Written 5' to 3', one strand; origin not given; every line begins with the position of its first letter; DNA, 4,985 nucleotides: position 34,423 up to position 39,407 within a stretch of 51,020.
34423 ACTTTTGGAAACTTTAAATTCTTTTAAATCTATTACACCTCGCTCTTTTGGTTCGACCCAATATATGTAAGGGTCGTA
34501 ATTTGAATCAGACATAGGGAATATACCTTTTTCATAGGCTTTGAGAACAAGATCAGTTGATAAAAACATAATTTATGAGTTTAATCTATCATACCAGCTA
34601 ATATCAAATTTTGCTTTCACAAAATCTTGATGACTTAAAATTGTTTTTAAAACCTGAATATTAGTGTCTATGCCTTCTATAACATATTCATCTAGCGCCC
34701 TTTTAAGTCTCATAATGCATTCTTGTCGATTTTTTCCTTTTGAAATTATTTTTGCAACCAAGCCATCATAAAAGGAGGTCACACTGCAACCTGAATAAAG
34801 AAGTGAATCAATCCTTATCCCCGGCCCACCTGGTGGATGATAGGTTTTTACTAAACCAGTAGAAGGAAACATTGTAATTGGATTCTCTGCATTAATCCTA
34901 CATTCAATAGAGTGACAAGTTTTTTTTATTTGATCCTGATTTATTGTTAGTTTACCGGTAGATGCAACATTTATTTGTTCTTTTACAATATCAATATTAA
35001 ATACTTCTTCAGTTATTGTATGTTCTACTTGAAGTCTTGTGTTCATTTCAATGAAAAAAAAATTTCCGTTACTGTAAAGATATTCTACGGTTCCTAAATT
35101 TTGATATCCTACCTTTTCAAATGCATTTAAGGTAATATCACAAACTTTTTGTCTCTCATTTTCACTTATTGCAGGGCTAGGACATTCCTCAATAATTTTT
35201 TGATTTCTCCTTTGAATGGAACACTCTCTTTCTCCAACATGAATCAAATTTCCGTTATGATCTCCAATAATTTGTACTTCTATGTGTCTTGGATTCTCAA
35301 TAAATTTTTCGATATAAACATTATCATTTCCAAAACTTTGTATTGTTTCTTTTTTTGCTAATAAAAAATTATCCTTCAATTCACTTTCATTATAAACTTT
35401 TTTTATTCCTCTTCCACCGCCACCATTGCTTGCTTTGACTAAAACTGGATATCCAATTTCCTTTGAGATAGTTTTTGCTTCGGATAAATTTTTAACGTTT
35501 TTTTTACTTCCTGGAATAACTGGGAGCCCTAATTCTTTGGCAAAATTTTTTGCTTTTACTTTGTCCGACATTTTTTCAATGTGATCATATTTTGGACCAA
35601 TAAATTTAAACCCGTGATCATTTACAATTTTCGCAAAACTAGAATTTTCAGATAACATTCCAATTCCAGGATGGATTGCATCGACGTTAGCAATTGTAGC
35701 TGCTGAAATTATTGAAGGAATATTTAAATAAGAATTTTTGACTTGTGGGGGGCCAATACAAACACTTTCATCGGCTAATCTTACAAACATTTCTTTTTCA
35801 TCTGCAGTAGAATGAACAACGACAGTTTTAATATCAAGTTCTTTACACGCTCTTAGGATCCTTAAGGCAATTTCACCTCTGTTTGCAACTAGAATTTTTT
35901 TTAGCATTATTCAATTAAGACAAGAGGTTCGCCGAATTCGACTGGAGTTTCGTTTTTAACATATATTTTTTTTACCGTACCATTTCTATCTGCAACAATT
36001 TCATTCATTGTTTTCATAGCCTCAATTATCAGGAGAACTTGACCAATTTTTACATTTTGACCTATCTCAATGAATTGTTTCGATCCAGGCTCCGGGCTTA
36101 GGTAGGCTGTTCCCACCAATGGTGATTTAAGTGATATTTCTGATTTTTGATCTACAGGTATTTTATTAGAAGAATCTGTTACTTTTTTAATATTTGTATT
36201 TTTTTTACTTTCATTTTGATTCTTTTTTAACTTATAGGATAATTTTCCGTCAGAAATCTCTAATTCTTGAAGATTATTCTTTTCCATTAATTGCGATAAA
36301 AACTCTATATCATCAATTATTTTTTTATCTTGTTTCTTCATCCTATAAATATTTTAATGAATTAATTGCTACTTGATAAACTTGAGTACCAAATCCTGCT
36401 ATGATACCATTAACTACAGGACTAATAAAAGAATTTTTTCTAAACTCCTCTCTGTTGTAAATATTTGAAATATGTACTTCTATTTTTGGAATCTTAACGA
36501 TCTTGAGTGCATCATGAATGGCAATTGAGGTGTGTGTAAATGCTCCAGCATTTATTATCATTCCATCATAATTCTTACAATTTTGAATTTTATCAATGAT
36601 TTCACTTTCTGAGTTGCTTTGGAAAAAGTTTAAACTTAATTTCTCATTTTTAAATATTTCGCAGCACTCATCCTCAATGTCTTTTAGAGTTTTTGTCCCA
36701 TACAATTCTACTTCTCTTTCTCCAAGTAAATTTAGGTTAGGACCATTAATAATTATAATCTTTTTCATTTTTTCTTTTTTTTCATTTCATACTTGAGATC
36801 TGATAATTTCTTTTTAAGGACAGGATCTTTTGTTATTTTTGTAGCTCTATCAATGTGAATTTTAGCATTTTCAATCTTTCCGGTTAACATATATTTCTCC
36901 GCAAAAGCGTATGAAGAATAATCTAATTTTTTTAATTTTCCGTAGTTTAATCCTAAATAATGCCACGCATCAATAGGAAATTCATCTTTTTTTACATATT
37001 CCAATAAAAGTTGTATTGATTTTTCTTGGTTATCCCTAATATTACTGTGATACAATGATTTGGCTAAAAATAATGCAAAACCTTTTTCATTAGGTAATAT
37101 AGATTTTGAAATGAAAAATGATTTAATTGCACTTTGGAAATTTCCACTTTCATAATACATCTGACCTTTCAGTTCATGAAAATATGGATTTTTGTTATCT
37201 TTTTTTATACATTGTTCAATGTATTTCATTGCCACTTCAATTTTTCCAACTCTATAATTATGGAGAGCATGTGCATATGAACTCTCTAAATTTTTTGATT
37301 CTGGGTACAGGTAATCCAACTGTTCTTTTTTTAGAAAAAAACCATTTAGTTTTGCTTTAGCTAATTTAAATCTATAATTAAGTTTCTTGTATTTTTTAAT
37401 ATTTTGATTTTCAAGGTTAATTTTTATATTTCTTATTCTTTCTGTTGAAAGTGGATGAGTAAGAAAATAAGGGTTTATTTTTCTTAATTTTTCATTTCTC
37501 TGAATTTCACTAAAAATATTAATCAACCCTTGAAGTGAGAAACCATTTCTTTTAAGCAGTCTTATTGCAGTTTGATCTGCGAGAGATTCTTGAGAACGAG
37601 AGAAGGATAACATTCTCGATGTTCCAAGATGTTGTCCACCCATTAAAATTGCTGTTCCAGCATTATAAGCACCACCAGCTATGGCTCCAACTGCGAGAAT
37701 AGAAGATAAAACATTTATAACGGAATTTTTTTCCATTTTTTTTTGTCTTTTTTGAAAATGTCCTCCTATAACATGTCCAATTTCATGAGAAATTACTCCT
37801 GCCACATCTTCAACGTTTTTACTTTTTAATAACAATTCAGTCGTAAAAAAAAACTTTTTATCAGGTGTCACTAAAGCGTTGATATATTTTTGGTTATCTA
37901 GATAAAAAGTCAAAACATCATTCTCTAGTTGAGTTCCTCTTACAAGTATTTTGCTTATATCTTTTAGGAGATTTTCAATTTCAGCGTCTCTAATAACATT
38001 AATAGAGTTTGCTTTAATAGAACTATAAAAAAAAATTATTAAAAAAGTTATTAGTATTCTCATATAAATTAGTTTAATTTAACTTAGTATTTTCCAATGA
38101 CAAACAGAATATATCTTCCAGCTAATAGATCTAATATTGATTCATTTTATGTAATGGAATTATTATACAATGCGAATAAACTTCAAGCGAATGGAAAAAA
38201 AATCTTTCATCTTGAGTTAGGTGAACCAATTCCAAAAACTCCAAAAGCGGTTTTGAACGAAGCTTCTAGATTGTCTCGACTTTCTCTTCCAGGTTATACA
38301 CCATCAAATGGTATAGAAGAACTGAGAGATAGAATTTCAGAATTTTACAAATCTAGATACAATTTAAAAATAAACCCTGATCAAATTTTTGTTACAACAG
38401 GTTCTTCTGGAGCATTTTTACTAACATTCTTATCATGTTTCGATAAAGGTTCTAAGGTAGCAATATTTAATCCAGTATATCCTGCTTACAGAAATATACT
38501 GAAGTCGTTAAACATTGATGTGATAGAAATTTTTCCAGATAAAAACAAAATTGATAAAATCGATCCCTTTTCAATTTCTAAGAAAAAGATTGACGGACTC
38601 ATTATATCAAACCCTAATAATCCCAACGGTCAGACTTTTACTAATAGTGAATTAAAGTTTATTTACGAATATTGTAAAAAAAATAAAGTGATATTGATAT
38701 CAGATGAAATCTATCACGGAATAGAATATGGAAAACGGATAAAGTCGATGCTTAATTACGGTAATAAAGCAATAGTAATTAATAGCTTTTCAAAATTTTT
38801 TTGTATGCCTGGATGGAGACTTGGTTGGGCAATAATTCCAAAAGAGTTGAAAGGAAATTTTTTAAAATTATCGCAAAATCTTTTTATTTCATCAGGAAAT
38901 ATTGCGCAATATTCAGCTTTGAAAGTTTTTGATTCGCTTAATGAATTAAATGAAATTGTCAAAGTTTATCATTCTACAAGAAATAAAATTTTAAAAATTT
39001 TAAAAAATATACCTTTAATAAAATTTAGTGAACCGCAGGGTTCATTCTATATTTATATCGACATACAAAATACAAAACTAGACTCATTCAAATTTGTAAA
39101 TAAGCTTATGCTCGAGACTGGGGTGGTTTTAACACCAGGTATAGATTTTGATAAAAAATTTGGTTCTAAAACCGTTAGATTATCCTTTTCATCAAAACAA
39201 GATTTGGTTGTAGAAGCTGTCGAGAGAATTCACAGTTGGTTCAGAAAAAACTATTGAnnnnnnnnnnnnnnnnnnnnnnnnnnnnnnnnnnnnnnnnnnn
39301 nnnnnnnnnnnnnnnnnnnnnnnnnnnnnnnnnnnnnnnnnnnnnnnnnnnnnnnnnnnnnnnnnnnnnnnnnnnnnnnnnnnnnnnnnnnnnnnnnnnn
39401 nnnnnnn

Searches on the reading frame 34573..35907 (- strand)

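Call 31: search_protein_families(library=pfam, proteins=[window:34573-35907:-], max_evalue=0.00001)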
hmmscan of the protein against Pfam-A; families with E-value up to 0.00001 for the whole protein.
window:34573-35907:- (444 aa): 5 families
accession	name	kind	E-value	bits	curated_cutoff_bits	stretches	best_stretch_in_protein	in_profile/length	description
PF02786.22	CPSase_L_D2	-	5.8e-69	232.3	19.8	1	115-321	1-209/211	Carbamoyl-phosphate synthase L chain, ATP binding domain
PF00289.28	Biotin_carb_N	-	1.1e-41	142.1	25.5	1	1-110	1-110/110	Biotin carboxylase, N-terminal domain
PF02785.25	Biotin_carb_C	-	7e-35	119.8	32.4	1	335-440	1-107/108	Biotin carboxylase C-terminal domain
PF07478.18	Dala_Dala_lig_C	-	1.6e-15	57.6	24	1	125-290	4-174/204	D-ala D-ala ligase C-terminus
PF02222.28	ATP-grasp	-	2.3e-10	40.8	27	1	124-291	4-162/179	ATP-grasp domain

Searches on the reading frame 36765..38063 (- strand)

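Call 31: search_protein_families(library=pfam, proteins=[window:36765-38063:-], max_evalue=0.00001)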
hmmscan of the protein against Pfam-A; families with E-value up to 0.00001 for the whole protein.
window:36765-38063:- (432 aa): 3 families
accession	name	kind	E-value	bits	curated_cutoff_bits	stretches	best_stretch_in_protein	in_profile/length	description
PF01435.24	Peptidase_M48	-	3.7e-26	92.5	20.3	1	40-214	14-183/186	Peptidase family M48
PF07719.23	TPR_2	-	6.1e-07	29.5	27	0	294-316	2-24/34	Tetratricopeptide repeat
PF23914.1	TPR_CcmH_CycH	-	6.4e-07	29.8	42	0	300-382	57-139/158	Cytochrome c-type biogenesis protein H TPR domain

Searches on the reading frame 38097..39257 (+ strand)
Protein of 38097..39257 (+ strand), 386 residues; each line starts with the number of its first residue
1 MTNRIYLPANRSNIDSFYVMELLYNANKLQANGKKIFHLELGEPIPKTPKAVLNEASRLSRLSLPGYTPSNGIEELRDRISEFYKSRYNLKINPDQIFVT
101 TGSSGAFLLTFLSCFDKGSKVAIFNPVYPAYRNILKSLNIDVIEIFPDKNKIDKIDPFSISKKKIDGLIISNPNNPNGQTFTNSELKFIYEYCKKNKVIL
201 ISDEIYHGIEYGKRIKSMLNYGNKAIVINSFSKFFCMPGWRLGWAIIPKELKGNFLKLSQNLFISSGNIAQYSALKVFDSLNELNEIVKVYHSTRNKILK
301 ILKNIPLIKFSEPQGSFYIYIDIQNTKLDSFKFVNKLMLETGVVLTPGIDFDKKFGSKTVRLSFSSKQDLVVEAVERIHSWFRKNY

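Call 60: search_protein_families(library=pfam, proteins=[window:38097-39257:+], max_evalue=0.00001)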
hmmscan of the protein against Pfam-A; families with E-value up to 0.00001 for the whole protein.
window:38097-39257:+ (386 aa): 1 family
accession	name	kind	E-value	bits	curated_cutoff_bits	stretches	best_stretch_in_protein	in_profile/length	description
PF00155.27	Aminotran_1_2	-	4.2e-50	171.4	19.7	1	42-378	9-361/361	Aminotransferase class I and II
